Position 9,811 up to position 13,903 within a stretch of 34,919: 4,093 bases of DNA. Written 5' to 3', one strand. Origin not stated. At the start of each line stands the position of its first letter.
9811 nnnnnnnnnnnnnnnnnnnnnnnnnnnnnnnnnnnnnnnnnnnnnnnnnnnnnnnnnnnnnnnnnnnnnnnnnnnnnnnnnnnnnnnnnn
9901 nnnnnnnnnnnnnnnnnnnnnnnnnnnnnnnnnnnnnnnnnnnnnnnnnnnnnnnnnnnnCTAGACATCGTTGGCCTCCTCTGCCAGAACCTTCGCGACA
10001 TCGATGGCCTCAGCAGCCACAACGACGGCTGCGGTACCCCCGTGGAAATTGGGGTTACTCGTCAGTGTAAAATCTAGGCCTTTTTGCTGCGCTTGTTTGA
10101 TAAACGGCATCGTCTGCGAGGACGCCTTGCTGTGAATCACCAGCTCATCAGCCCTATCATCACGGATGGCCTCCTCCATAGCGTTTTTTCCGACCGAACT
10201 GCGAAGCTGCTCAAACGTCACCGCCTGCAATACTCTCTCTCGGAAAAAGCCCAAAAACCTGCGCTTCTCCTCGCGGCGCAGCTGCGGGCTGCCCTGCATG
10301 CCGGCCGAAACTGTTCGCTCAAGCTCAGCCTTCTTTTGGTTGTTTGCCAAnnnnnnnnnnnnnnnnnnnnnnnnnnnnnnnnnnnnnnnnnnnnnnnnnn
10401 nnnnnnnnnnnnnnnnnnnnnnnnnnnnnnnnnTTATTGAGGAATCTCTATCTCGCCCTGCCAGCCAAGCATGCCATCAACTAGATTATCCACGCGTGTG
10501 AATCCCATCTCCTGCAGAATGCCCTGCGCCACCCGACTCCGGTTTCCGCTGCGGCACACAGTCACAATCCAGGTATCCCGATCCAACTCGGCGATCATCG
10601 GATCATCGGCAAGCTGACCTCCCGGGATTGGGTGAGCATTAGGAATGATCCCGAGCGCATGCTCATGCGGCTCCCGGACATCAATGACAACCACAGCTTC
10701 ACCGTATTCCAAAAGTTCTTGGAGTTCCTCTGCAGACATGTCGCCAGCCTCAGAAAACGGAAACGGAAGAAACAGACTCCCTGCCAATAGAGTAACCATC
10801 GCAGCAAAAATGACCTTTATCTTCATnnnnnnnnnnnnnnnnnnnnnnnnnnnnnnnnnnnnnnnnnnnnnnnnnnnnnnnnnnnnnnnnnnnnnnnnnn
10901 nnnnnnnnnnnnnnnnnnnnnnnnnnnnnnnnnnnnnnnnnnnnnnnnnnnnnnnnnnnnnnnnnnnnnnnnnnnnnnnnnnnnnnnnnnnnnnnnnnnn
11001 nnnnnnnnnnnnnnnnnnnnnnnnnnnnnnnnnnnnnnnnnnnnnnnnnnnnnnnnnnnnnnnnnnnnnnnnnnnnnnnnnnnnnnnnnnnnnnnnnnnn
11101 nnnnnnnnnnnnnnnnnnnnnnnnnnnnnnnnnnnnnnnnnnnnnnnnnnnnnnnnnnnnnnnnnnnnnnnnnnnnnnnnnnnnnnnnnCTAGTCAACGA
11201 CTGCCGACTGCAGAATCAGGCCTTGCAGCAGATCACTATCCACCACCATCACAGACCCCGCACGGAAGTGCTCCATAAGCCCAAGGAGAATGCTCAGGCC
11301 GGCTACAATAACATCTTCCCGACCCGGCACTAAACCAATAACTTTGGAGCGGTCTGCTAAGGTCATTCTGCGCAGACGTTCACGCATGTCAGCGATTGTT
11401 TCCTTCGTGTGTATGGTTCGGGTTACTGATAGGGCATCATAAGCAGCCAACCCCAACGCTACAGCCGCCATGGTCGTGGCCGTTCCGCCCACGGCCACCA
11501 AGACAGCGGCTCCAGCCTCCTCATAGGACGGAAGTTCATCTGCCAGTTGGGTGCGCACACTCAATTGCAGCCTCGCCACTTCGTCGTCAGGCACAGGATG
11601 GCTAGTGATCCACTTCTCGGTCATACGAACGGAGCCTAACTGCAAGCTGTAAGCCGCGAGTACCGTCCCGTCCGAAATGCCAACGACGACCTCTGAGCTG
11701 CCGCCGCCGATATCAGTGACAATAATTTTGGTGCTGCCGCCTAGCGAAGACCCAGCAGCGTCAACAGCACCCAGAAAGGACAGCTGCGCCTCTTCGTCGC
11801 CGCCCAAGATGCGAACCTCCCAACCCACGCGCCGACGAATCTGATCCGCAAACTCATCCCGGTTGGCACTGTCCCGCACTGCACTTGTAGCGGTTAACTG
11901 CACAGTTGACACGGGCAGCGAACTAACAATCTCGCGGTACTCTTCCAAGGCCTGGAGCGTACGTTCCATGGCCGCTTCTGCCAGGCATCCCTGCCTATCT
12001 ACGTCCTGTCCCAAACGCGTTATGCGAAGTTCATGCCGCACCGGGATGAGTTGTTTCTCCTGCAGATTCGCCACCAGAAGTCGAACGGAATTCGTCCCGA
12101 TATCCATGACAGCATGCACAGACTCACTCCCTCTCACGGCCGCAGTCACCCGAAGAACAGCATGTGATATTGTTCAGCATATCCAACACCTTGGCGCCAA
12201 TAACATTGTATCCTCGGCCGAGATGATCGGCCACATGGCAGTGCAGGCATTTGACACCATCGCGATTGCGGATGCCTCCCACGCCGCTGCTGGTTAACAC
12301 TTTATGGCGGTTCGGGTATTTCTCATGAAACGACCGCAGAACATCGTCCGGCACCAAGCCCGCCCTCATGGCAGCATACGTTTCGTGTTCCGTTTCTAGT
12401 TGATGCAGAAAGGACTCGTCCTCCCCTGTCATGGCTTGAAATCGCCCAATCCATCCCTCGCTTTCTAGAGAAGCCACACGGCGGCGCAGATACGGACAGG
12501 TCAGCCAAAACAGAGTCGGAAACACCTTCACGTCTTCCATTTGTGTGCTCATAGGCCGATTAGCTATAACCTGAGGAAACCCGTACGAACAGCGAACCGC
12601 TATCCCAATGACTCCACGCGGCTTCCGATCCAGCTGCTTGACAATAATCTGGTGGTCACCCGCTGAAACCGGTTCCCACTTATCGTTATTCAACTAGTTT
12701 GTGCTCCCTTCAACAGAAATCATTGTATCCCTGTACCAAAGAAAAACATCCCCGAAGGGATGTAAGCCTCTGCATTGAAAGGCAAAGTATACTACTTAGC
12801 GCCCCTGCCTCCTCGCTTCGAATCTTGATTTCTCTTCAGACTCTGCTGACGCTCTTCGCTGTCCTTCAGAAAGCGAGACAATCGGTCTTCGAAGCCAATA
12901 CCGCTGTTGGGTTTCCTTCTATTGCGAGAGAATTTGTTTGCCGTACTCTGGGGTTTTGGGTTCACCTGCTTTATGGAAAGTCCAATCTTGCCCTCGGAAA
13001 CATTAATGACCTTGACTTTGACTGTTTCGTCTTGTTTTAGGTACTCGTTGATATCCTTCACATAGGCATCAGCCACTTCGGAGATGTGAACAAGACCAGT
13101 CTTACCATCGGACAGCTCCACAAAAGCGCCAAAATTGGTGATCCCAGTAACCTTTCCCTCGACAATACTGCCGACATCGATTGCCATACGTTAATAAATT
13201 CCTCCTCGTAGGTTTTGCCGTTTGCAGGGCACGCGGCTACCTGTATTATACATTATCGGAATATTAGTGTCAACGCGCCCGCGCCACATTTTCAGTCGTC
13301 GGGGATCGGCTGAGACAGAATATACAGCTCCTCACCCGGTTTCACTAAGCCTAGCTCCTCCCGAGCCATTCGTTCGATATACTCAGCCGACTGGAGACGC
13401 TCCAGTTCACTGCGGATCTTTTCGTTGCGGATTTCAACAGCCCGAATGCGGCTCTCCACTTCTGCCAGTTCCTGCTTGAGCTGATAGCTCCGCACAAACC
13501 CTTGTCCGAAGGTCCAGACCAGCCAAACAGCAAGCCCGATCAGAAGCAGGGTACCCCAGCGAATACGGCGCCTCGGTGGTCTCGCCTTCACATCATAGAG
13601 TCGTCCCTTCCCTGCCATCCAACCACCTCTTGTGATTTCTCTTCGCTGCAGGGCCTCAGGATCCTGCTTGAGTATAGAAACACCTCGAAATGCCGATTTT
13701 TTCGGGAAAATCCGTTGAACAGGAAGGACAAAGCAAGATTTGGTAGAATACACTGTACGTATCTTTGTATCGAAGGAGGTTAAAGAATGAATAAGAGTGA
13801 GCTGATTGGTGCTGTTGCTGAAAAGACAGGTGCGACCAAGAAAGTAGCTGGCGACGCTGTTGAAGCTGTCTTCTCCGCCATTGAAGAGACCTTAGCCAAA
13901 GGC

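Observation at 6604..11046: Three copies of a ~120-nt imperfect-palindromic element next to Tat and exported-rhodanese genes, with compensatory changes in its central hairpin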

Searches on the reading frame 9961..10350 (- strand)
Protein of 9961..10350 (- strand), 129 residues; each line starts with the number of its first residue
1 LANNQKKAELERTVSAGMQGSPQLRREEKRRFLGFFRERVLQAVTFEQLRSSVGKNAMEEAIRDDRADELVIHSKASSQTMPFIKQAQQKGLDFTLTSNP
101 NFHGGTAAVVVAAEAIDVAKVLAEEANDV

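Call 41: find_encoding_contigs(protein=window:9961-10350:-, flank=10000, max_places=10)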
Protein window:9961-10350:- (129 aa): no gene with exactly this product is on record in the collection.

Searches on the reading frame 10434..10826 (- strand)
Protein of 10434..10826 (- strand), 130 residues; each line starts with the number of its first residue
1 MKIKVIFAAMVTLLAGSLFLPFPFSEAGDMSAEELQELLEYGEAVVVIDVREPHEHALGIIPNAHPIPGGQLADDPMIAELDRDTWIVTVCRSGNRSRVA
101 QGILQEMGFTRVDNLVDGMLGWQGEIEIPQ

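Call 36: find_encoding_contigs(protein=window:10434-10826:-, flank=10000, max_places=10)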
Protein window:10434-10826:- (130 aa): no gene with exactly this product is on record in the collection.
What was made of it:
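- Tried and rejected: Look-ups of the window's rhodanese and DUF1694 proteins found nothing on record (calls 36, 41).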

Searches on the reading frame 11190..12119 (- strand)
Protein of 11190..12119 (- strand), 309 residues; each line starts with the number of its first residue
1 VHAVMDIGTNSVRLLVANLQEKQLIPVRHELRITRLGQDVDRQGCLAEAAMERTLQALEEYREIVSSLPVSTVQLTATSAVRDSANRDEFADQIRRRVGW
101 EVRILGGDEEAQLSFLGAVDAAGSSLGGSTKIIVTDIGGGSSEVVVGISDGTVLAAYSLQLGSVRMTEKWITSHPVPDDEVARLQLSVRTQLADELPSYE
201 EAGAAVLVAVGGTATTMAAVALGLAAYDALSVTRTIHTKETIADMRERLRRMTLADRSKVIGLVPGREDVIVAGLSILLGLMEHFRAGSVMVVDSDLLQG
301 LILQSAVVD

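Call 37: find_encoding_contigs(protein=window:11190-12119:-, flank=10000, max_places=10)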
Protein window:11190-12119:- (309 aa): 2 contigs read that carry it; 1 place shown.
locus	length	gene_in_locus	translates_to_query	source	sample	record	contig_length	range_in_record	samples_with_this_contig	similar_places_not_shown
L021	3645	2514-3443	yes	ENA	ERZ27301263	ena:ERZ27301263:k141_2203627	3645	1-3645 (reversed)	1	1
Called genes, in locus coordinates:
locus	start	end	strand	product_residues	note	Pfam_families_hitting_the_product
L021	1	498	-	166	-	?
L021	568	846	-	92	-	PF00216:Bac_DNA_binding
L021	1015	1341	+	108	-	PF04977:DivIC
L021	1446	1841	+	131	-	PF00575:S1, PF23459:S1_RRP5 (weak)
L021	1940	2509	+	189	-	PF04417:DUF501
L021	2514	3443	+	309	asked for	PF02541:Ppx-GppA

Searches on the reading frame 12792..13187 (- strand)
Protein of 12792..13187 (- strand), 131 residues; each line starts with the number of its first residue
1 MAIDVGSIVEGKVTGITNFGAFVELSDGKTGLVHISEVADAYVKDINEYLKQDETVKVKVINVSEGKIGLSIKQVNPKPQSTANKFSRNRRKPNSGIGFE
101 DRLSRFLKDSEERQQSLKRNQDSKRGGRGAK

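Call 21: find_encoding_contigs(protein=window:12792-13187:-, flank=10000, max_places=10)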
Protein window:12792-13187:- (131 aa): 4 contigs read that carry it; 3 places shown.
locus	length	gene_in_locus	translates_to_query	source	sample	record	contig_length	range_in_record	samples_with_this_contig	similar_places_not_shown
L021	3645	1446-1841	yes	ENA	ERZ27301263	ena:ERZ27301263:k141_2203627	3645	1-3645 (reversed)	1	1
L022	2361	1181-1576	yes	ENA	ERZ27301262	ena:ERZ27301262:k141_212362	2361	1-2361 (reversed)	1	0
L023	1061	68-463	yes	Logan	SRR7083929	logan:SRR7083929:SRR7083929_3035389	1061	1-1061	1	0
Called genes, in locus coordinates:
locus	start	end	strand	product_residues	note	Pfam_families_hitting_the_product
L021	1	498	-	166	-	?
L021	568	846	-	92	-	PF00216:Bac_DNA_binding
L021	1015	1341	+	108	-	PF04977:DivIC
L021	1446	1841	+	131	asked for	PF00575:S1, PF23459:S1_RRP5 (weak)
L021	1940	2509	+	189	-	PF04417:DUF501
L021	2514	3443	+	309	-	PF02541:Ppx-GppA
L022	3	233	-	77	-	?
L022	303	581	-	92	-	PF00216:Bac_DNA_binding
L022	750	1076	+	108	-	PF04977:DivIC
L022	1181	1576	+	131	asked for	PF00575:S1, PF23459:S1_RRP5 (weak)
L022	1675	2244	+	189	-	PF04417:DUF501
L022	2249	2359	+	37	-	?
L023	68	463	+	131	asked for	PF00575:S1, PF23459:S1_RRP5 (weak)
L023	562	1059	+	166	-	?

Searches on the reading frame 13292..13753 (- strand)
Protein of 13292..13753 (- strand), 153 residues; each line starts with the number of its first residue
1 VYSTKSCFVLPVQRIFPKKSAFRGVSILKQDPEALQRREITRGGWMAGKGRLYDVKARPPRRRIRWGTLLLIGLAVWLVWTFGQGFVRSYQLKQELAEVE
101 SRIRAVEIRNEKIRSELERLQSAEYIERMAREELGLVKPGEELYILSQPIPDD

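Call 59: search_protein_families(library=pfam, proteins=[window:13292-13753:-], max_evalue=0.001)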
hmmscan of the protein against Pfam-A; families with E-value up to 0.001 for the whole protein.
window:13292-13753:- (153 aa): 1 family
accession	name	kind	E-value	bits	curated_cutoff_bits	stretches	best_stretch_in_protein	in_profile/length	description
PF04977.20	DivIC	-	2.2e-19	69.5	28.9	1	71-148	1-79/80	Septum formation initiator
